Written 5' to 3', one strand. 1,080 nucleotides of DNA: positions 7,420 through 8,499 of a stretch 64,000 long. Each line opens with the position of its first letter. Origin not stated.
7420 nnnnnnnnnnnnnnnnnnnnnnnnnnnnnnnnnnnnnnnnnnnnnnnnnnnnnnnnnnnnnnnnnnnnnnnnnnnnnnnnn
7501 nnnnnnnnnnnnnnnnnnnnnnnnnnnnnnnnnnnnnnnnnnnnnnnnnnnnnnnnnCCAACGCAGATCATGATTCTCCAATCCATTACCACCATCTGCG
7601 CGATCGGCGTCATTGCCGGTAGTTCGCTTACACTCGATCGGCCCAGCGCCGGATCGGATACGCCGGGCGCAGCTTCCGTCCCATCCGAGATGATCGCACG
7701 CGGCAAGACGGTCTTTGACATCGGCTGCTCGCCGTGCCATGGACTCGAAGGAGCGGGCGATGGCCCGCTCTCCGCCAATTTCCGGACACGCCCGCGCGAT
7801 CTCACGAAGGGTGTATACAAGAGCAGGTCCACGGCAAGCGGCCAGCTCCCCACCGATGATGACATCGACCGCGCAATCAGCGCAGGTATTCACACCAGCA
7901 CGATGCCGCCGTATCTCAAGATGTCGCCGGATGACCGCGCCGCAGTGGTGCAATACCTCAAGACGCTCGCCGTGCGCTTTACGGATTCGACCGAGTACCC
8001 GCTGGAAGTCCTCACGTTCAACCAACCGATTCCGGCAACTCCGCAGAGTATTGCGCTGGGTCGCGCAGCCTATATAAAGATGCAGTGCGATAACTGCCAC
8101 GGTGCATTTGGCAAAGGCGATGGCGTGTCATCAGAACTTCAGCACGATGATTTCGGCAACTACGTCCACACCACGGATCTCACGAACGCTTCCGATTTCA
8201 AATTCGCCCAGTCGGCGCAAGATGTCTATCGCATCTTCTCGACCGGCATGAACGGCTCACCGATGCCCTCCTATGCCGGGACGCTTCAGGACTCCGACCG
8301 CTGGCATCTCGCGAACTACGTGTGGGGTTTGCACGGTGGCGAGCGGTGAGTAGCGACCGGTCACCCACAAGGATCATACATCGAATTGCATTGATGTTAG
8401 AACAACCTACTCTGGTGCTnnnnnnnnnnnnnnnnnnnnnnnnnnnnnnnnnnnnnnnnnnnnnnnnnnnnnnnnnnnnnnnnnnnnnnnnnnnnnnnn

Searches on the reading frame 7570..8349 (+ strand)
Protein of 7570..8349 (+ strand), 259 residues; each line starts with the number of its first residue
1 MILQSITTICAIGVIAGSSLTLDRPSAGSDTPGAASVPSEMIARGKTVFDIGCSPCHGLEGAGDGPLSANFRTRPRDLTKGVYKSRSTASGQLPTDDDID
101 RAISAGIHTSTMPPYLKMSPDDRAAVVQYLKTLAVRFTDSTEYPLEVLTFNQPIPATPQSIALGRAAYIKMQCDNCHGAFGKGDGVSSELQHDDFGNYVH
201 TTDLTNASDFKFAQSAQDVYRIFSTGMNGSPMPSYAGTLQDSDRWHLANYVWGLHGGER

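Call 3: search_protein_families(library=pfam, proteins=[window:7570-8349:+], max_evalue=1)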
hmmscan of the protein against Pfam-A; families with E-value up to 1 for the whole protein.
window:7570-8349:+ (259 aa): 2 families
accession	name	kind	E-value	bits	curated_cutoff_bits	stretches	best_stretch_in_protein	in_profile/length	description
PF00034.26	Cytochrom_C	-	8.8e-23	81.9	21.3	2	42-133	1-89/90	Cytochrome c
PF13442.11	Cytochrome_CBB3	-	1.4e-18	67.4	27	2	42-130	3-68/68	Cytochrome C oxidase, cbb3-type, subunit III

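Call 4: search_protein_families(library=ncbifam, proteins=[window:7570-8349:+], max_evalue=1)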
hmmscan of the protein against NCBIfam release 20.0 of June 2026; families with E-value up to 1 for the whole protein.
window:7570-8349:+ (259 aa): 15 families
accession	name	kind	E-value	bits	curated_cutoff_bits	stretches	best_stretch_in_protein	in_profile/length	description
NF011054.0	PRK14486.1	equivalog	7.4e-15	55.2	447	2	150-252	204-288/294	putative bifunctional cbb3-type cytochrome c oxidase subunit II/cytochrome c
NF033864.1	cytochrome579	equivalog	2e-10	40.7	280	2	36-89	43-98/179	cytochrome 579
TIGR00782.1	ccoP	equivalog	5.7e-10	39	179.95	2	149-258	191-285/285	cytochrome-c oxidase, cbb3-type subunit III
TIGR04494.1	c550_PedF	equivalog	3.2e-06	27.1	122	2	156-251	46-127/133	cytochrome c-550 PedF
NF050122.1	bc1_QcrC_actin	exception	1e-05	25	200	1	37-63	36-62/253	cytochrome bc1 complex diheme cytochrome c subunit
NF052248.1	SorU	equivalog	1.1e-05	25.6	100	1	215-251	38-72/72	SorU family sulfite dehydrogenase c-type cytochrome subunit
NF045930.1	Cytc6PetJCyano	equivalog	0.00091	19.1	135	0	154-251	21-102/110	cytochrome c6 PetJ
TIGR03872.1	cytochrome_MoxG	equivalog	0.002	18.3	147.8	1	39-79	41-83/133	cytochrome c(L), periplasmic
NF040606.1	CytoC_perox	subfamily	0.0031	16.8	150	0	37-60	293-316/524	di-heme-cytochrome C peroxidase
NF045774.1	cytochro_C551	exception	0.01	15.8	118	0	15-61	9-60/110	cytochrome c551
TIGR03806.1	chp_HNE_0200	subfamily_domain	0.011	15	313.3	0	38-86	206-254/314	SO2930 family diheme c-type cytochrome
TIGR02603.1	CxxCH_TIGR02603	domain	0.031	14.3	68.15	0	43-64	4-25/134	putative heme-binding domain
NF005577.0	PRK07269.1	equivalog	0.031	13.5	620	1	118-173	232-287/364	cystathionine gamma-synthase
NF040971.1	cytc_ExtS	equivalog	0.07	12.4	100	0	159-192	76-109/262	selenite/tellurite reduction operon c-type cytochrome lipoprotein ExtS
TIGR01904.2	GSu_C4xC__C2xCH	domain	0.14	11.9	27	0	170-182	49-61/73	CxxxxCH/CxxCH domain c-type cytochrome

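Call 61: search_solved_structures(query=window:7570-8349:+, max_evalue=0.01)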
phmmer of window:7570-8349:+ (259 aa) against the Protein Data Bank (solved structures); distinct sequences matched with E-value up to 0.01: 8.
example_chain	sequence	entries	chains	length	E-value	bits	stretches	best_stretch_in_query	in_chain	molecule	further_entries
6h5l_B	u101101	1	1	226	1.1e-52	182.5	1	36-254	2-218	Conserved hypothetical cytochrome protein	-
6f0k_E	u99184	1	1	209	2.6e-05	27.3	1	152-255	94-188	Quinol:cytochrome c oxidoreductase monoheme cytochrome subunit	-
7q21_C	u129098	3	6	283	7.6e-05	25.8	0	36-97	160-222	Cytochrome bc1 complex cytochrome c subunit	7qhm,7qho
9g83_v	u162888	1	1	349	0.0012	21.9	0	40-67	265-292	Cbb3-type cytochrome c oxidase subunit CcoP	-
9wcx_U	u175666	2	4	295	0.0016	21.4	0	35-96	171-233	Cytochrome bc1 complex cytochrome c subunit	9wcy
6btm_E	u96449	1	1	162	0.0028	20.6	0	158-251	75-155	Alternative Complex III subunit E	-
9vr0_A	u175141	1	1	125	0.0029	20.6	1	147-251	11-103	Cytochrome c552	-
7o9u_A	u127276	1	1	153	0.0051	19.8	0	147-251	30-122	Cytochrome c552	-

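Call 64: search_solved_structures(query=window:7570-8349:+, max_evalue=1e-20, show_alignments=1)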
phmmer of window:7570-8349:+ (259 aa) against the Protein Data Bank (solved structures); distinct sequences matched with E-value up to 1e-20: 1.
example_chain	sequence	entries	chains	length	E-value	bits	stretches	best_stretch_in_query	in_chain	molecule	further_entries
6h5l_B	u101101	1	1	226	1.1e-52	182.5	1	36-254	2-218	Conserved hypothetical cytochrome protein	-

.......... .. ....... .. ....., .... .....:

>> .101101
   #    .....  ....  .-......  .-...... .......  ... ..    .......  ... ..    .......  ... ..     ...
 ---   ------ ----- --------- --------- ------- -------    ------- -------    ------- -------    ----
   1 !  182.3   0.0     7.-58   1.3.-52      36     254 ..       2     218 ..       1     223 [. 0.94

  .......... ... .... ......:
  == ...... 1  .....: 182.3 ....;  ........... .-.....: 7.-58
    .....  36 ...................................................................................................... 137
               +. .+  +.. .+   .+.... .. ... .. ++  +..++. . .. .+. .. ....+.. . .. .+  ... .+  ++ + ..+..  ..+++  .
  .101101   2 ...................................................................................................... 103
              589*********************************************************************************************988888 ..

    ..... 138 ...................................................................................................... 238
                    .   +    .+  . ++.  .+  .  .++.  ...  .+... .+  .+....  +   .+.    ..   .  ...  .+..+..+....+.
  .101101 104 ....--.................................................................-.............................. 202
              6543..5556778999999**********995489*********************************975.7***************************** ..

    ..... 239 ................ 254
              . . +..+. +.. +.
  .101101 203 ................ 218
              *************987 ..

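Call 68: list_cluster_members(proteins=[P0001, window:7570-8349:+, window:41946-43154:-, window:12397-13704:+, window:38922-39758:-, window:18601-19791:-, P0004, P0019, P0028, P0005])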
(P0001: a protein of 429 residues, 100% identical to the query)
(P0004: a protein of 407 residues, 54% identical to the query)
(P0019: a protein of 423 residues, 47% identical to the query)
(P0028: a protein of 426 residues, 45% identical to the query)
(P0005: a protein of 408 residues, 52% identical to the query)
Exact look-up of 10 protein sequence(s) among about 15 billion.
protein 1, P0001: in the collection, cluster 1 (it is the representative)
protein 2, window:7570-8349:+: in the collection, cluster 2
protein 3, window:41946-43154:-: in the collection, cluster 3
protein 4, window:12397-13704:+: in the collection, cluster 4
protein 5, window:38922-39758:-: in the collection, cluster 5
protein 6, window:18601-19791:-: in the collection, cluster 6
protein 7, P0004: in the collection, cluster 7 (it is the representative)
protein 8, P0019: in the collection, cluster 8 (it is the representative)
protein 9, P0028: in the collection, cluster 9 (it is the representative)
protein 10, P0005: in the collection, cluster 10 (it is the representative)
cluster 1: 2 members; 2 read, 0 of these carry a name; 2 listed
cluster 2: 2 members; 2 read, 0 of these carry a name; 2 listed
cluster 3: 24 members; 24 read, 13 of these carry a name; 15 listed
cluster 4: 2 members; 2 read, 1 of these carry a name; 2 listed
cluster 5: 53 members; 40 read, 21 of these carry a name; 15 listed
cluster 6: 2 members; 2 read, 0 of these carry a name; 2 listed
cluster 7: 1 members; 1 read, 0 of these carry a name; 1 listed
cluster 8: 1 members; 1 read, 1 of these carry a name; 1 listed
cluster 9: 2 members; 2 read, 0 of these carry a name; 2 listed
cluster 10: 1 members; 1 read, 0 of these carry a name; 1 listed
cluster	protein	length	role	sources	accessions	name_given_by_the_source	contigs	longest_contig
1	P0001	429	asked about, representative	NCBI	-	-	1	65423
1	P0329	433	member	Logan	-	-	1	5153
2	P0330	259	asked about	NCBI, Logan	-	-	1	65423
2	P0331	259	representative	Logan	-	-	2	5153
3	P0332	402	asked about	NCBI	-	-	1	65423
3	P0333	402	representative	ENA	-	-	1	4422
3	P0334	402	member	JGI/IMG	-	elongation factor Tu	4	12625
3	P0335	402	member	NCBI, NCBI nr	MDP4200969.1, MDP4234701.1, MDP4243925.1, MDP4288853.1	MAG: elongation factor Tu [Bacteroidota bacterium] | elongation factor Tu [Bacteroidota bacterium]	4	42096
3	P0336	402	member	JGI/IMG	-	elongation factor Tu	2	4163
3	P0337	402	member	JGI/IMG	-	elongation factor Tu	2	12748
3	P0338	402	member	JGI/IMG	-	elongation factor Tu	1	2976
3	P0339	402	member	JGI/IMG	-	elongation factor Tu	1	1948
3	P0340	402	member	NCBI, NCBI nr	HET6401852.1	MAG TPA: elongation factor Tu [Candidatus Kapabacteria bacterium] | elongation factor Tu [Candidatus Kapabacteria bacterium]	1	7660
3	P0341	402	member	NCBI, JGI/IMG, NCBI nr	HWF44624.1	MAG TPA: elongation factor Tu [Candidatus Kapabacteria bacterium] | elongation factor Tu | elongation factor Tu [Candidatus Kapabacteria bacterium]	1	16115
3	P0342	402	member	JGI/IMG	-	elongation factor Tu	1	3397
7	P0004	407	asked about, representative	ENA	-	-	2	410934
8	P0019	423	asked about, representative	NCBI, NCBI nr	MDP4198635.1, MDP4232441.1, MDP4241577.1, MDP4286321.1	MAG: hypothetical protein Q8922_00135 [Bacteroidota bacterium] | hypothetical protein [Bacteroidota bacterium]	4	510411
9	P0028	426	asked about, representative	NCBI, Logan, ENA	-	-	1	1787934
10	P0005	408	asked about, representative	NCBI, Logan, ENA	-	-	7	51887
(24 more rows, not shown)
